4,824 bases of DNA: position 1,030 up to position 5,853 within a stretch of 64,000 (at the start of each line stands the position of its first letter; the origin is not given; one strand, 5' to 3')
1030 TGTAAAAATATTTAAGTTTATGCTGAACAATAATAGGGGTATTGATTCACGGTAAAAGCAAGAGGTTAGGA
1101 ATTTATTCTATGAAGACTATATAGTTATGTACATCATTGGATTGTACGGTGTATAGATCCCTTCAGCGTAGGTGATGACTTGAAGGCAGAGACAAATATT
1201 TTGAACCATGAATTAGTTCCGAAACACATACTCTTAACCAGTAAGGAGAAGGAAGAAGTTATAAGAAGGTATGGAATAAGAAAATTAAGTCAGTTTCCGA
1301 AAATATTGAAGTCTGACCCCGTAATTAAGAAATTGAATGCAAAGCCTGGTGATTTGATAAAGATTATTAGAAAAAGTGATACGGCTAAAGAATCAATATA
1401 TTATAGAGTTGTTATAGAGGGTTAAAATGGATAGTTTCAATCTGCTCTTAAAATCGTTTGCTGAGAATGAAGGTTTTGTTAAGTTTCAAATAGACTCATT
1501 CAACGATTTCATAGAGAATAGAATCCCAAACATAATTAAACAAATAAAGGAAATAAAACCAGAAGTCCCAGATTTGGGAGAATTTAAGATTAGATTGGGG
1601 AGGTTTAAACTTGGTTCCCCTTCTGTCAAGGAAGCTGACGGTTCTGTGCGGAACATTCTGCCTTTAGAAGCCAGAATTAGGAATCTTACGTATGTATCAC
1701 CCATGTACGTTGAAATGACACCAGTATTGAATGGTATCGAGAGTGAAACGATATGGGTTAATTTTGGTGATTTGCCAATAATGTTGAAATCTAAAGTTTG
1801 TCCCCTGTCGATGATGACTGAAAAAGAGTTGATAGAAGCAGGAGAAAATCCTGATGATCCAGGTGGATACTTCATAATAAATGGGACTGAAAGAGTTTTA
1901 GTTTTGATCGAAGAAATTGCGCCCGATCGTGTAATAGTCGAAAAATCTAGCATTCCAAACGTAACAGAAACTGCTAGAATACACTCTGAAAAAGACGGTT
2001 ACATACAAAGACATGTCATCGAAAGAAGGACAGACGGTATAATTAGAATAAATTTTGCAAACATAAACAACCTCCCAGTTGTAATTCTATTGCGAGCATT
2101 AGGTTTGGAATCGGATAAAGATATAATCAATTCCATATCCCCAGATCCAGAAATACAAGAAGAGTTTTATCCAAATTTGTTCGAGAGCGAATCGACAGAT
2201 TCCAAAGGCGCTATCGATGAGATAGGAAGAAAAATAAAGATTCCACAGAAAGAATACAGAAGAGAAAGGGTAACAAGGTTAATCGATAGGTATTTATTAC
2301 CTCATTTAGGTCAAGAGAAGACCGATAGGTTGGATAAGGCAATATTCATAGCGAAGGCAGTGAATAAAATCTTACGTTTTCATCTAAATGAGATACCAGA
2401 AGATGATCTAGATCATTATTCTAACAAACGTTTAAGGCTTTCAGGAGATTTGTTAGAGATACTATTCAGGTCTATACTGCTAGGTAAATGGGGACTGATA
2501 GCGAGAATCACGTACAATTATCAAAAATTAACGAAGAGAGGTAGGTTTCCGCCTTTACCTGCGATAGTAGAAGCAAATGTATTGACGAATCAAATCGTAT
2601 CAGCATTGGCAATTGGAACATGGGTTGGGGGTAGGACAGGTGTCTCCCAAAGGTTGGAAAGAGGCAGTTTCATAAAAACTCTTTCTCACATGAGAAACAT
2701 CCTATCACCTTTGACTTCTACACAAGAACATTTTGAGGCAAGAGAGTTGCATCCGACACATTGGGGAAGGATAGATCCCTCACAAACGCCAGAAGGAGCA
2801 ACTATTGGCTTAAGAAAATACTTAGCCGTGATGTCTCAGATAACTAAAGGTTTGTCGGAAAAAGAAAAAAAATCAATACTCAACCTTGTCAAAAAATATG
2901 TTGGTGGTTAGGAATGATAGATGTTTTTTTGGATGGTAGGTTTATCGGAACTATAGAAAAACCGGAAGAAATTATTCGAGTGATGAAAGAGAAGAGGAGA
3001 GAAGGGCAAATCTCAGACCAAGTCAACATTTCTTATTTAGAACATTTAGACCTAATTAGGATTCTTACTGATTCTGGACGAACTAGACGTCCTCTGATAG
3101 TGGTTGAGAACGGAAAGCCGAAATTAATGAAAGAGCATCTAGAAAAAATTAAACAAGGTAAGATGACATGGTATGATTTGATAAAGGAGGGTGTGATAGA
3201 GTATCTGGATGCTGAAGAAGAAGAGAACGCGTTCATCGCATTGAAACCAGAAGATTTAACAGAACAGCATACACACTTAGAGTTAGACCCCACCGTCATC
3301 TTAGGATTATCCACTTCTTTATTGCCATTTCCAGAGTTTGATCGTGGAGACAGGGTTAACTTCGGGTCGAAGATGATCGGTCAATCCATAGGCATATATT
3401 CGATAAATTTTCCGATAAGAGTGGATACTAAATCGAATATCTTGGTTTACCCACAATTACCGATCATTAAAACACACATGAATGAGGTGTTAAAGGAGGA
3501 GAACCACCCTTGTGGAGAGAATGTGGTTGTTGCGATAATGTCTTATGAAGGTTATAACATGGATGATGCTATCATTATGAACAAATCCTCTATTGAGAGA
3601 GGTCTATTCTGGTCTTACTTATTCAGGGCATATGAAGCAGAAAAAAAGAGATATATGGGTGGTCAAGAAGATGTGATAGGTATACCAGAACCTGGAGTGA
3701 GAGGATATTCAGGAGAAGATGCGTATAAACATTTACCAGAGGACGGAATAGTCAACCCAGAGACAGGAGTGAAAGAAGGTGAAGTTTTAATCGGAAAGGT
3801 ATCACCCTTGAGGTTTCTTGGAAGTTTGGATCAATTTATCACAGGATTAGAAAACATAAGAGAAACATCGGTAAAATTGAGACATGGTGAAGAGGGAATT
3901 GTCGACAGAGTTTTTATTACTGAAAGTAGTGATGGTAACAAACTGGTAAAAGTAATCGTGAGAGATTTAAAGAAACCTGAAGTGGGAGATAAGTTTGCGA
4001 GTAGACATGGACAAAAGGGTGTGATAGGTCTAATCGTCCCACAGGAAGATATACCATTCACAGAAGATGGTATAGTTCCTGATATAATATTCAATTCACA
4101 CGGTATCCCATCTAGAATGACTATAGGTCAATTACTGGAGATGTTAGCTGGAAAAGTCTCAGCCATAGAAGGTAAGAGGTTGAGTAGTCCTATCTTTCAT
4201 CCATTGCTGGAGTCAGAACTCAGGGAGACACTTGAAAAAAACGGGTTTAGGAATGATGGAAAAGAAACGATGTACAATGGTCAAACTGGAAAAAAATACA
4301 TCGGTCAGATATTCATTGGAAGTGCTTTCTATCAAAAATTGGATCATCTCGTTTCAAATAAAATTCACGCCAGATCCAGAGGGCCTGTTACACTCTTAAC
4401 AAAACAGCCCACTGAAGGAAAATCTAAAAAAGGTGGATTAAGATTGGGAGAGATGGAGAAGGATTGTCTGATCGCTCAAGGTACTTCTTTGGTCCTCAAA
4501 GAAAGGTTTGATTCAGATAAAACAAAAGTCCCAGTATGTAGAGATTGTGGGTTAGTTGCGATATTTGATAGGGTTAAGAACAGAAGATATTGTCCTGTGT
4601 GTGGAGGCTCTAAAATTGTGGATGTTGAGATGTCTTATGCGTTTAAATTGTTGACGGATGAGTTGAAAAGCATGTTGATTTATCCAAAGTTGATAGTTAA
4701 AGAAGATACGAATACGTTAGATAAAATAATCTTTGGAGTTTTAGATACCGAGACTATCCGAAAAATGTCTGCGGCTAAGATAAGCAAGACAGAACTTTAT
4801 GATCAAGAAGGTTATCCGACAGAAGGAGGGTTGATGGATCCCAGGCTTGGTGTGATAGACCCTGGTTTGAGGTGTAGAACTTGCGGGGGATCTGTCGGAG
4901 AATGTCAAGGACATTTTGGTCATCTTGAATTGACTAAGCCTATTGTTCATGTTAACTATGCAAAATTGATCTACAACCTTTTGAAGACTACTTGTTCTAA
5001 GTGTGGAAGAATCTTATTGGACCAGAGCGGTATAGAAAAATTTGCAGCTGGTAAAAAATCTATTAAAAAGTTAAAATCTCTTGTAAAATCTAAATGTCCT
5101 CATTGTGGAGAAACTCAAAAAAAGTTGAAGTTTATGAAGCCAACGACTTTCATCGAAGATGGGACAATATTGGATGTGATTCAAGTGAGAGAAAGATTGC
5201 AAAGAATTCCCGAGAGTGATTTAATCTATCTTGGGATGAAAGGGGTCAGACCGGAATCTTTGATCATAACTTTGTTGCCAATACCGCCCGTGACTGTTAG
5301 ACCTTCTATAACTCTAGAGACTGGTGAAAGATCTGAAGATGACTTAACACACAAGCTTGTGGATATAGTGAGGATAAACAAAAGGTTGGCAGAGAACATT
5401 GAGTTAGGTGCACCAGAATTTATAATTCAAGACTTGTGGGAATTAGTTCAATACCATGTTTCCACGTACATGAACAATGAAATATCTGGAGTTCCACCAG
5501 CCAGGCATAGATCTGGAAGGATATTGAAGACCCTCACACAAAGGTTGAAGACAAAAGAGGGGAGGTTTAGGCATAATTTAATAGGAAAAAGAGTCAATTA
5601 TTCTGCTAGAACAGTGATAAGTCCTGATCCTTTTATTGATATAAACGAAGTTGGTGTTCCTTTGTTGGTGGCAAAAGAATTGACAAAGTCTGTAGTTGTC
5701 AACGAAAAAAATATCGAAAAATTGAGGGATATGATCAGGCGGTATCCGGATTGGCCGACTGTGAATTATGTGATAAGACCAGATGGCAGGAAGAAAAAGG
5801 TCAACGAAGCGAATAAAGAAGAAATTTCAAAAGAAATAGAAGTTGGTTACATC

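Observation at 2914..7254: In-frame fusion of RNA polymerase subunits B' and A' into one 1446-aa polypeptide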

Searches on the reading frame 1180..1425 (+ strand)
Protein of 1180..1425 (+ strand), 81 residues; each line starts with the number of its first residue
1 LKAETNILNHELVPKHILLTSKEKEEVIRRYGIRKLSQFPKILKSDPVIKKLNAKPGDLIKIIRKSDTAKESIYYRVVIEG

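Call 53: search_protein_families(library=pfam, proteins=[window:1180-1425:+])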
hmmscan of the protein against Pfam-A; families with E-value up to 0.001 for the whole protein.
window:1180-1425:+ (81 aa): 1 family
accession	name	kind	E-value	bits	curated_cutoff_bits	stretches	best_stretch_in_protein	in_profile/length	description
PF01191.24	RNA_pol_Rpb5_C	-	1.9e-29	101.6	23.5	1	6-78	2-73/73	RNA polymerase Rpb5, C-terminal domain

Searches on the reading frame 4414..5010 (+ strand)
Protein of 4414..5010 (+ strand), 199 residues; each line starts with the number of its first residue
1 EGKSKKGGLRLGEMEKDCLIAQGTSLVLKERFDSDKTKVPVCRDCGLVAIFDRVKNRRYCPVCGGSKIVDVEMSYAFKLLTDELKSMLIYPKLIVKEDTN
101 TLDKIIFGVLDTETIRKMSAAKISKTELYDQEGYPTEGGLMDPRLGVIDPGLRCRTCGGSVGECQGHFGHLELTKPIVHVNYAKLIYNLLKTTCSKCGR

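Call 42: search_solved_structures(query=window:4414-5010:+, show_alignments=4, max_evalue=1e-10)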
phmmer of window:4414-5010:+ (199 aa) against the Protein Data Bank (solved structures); distinct sequences matched with E-value up to 1e-10: 52.
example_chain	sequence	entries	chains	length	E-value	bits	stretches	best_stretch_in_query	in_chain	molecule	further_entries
3qqc_A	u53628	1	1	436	7.1e-63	214.9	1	36-199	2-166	DNA-directed RNA polymerase subunit b, DNA-directed RNA polymerase subunit a', DNA-directe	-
8cro_A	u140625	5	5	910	6.2e-39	136.8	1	102-199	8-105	DNA-directed RNA polymerase subunit Rpo1N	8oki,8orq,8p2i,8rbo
4qiw_A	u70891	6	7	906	7.2e-39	136.6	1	102-199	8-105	DNA-directed RNA polymerase | DNA-directed RNA polymerase subunit | DNA-directed RNA polymerase subunit A'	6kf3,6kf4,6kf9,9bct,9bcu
36ro_A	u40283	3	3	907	8e-39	136.4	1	102-199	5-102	DNA-directed RNA polymerase subunit Rpo1N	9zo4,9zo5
2waq_A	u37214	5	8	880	1.8e-33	119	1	103-199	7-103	DNA-DIRECTED RNA POLYMERASE RPO1N SUBUNIT | DNA-DIRECTED RNA POLYMERASE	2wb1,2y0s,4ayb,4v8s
2pmz_A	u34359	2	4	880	5.6e-33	117.3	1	103-199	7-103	DNA-directed RNA polymerase subunit A | DNA-directed RNA polymerase subunit A'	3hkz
36rp_A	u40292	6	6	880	2.8e-32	115.1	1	105-199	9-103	DNA-directed RNA polymerase subunit Rpo1N | DNA-directed RNA polymerase subunit A'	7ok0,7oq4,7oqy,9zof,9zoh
36ro_B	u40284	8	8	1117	5.2e-27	97.8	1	1-97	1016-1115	DNA-directed RNA polymerase subunit beta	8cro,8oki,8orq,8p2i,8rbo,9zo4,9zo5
4qiw_B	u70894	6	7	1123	7.3e-26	94.1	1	1-97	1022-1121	DNA-directed RNA polymerase | DNA-directed RNA polymerase subunit beta | DNA-directed RNA polymerase subunit B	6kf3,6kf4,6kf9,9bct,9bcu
36rp_B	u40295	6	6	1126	3.3e-25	92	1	1-100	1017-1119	DNA-directed RNA polymerase subunit Rpo2 | DNA-directed RNA polymerase subunit B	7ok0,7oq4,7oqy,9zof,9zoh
3h0g_A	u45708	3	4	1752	4.1e-25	91.7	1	102-199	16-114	DNA-directed RNA polymerase II subunit rpb1 | RNA polymerase II subunit Rpb1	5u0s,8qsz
2waq_B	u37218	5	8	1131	1.7e-24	89.7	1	1-97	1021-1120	DNA-DIRECTED RNA POLYMERASE RPO2 SUBUNIT | DNA-DIRECTED RNA POLYMERASE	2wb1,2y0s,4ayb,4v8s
2pmz_B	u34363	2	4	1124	2.2e-24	89.3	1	1-97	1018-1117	DNA-directed RNA polymerase subunit B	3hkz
5x4z_A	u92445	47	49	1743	1.4e-22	83.4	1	102-199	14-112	DNA-directed RNA polymerase subunit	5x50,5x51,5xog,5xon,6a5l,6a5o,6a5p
9mu7_A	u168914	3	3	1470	3e-20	75.8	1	102-198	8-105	DNA-directed RNA polymerase II subunit RPB1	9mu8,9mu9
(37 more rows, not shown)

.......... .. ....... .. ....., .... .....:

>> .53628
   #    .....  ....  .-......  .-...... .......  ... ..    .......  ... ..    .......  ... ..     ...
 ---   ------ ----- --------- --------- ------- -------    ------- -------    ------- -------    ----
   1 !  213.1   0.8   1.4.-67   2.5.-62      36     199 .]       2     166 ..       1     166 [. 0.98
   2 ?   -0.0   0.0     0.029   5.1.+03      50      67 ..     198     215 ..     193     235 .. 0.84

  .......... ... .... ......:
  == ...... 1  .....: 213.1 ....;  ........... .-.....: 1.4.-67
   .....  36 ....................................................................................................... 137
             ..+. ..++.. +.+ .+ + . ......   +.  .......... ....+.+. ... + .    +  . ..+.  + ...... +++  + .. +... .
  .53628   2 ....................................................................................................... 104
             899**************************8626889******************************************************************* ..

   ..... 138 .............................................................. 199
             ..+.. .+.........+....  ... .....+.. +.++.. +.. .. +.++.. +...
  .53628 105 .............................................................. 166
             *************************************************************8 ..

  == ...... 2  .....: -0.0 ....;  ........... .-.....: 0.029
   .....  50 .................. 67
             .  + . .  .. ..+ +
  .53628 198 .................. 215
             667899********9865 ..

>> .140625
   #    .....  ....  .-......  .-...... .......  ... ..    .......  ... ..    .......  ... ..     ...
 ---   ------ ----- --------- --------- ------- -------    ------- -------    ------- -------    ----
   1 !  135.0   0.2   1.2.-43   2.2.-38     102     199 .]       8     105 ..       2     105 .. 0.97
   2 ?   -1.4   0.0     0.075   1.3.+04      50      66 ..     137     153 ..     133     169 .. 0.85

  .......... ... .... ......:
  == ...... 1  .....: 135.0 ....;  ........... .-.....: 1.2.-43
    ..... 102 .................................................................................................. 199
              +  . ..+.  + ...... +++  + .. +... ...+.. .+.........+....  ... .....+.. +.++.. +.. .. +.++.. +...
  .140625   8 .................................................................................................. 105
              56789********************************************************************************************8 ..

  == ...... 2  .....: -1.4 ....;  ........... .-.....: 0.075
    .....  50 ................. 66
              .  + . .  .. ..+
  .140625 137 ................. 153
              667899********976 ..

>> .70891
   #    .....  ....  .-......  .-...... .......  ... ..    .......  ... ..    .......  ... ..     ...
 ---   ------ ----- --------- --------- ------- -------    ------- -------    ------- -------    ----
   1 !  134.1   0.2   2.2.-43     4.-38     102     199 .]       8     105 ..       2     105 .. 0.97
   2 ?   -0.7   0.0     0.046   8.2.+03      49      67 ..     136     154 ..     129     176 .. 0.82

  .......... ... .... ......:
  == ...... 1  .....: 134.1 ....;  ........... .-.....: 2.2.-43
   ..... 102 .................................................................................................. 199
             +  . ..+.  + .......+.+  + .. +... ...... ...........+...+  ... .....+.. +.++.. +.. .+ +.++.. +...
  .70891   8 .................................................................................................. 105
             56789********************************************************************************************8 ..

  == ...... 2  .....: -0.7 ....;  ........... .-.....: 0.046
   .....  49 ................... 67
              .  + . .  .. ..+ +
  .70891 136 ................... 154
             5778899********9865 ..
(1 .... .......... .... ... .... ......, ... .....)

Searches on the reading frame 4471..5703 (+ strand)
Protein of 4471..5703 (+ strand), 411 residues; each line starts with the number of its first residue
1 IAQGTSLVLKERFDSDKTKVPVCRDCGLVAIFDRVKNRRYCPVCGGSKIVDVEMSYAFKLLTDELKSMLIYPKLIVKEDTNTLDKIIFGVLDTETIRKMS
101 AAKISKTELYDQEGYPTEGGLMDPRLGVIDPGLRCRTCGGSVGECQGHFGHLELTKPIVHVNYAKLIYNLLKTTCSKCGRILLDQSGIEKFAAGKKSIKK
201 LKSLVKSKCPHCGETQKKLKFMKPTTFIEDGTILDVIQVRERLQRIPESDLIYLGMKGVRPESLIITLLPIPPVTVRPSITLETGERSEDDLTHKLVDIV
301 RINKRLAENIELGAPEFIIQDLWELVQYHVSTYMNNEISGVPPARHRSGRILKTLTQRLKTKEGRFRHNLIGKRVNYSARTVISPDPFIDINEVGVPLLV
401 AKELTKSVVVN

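Call 59: predict_structure(alignment_id=A2)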
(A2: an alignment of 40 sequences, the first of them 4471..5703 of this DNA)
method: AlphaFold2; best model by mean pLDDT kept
length: 411 residues; sequences in the alignment: 40
mean_pLDDT: 66.9   pTM: 0.64
mean pLDDT of the five models: 66.9, 66.9, 63.8, 59.9, 55.6
residues with pLDDT >= 90: 75; 70-90: 140; 50-70: 85; < 50: 111
segments of 3 or more residues with pLDDT < 50: 1-15, 108-111, 113-133, 274-289, 361-411
pLDDT, mean of each block of 10 residues (from residue 1): 29 56 86 75 79 72 59 81 74 76 60 44 34 51 57 85 88 94 90 84 91 93 89 92 93 82 83 45 40 70 90 92 87 59 56 57 34 24 30 34 32 28
secondary structure, 60 per line:
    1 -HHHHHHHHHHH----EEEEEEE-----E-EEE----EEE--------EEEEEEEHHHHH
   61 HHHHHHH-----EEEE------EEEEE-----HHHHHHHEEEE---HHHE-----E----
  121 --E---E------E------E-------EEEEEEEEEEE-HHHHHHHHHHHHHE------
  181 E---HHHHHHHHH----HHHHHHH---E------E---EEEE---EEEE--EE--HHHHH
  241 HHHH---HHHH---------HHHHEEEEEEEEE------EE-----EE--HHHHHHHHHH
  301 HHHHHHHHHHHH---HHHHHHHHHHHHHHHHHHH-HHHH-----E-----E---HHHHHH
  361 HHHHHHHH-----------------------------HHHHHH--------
elements in order: H2-12 E17-23 E31-33 E38-40 E49-55 H56-67 E73-76 E83-87 H93-99 E100-103 E149-159 H161-173 H185-193 H198-204 E219-222 E226-229 H236-244 H248-251 H261-264 E265-273 H291-312 H316-334 H336-339 H355-368 H398-403

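Call 61: fold_search(model_id=the predicted structure, library=pdb)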
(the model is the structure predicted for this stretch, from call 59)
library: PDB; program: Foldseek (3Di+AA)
matches with E <= 10: 686; with E <= 0.001: 581
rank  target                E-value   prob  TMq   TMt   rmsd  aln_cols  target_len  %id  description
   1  3qqc_A                1.5e-29  1.00  0.69  0.74   3.9       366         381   51  Crystal structure of archaeal Spt4/5 bound to the RNAP clamp domain (released 2011-03-23)
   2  9bct_A                4.2e-29  1.00  0.59  0.29   9.3       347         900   57  Cryo-EM structure of Thermococcus kodakarensis FttA-dependent transcription pre-termination complex containing 44 nt R (released 2024-07-31)
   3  8cro_A                4.0e-28  1.00  0.60  0.29   9.0       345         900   56  Cryo-EM structure of Pyrococcus furiosus transcription elongation complex (released 2024-04-17)
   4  7ok0_A                7.0e-28  1.00  0.60  0.30   9.4       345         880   52  Cryo-EM structure of the Sulfolobus acidocaldarius RNA polymerase at 2.88 A (released 2021-08-25)
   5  8oki_A                9.3e-28  1.00  0.60  0.29   9.3       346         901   56  Cryo-EM structure of Pyrococcus furiosus transcription elongation complex bound to Spt4/5 (released 2024-04-24)
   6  7oqy_A                1.3e-26  1.00  0.59  0.30   9.4       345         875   52  Cryo-EM structure of the cellular negative regulator TFS4 bound to the archaeal RNA polymerase (released 2021-08-25)
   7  6kf4_A                5.4e-25  1.00  0.60  0.29   9.8       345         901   57  Cryo-EM structure of Thermococcus kodakarensis RNA polymerase (released 2020-07-01)
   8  6kf3_A                6.0e-25  1.00  0.59  0.29   9.5       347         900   57  Cryo-EM structure of Thermococcus kodakarensis RNA polymerase (released 2020-07-01)
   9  4qiw_A                6.4e-24  1.00  0.57  0.29   9.8       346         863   53  Crystal structure of euryarchaeal RNA polymerase from Thermococcus kodakarensis (released 2014-10-08)
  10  4qiw_I                3.1e-23  1.00  0.57  0.28   9.9       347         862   52  Crystal structure of euryarchaeal RNA polymerase from Thermococcus kodakarensis (released 2014-10-08)
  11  4ayb_A                6.1e-23  1.00  0.59  0.30   9.1       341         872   51  RNAP at 3.2Ang (released 2012-08-08)
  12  8qsz_A                6.8e-22  1.00  0.59  0.18   9.4       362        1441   38  Structure of s. pombe RNA polymerase II in complex with DSIF and Rat1/Rai1 (released 2024-10-23)
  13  8uhd_A                5.5e-21  1.00  0.58  0.19   9.1       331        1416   41  Structure of paused transcription complex Pol II-DSIF-NELF - post-translocated (released 2024-03-20)
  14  9k7f_A                8.1e-21  1.00  0.56  0.18   9.4       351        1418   38  RNA polymerase II elongation complex apo structure. (released 2025-10-29)
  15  7zs9_A                1.3e-20  1.00  0.59  0.19  10.6       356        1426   38  Yeast RNA polymerase II transcription pre-initiation complex with the +1 nucleosome (complex A) (released 2022-11-16)
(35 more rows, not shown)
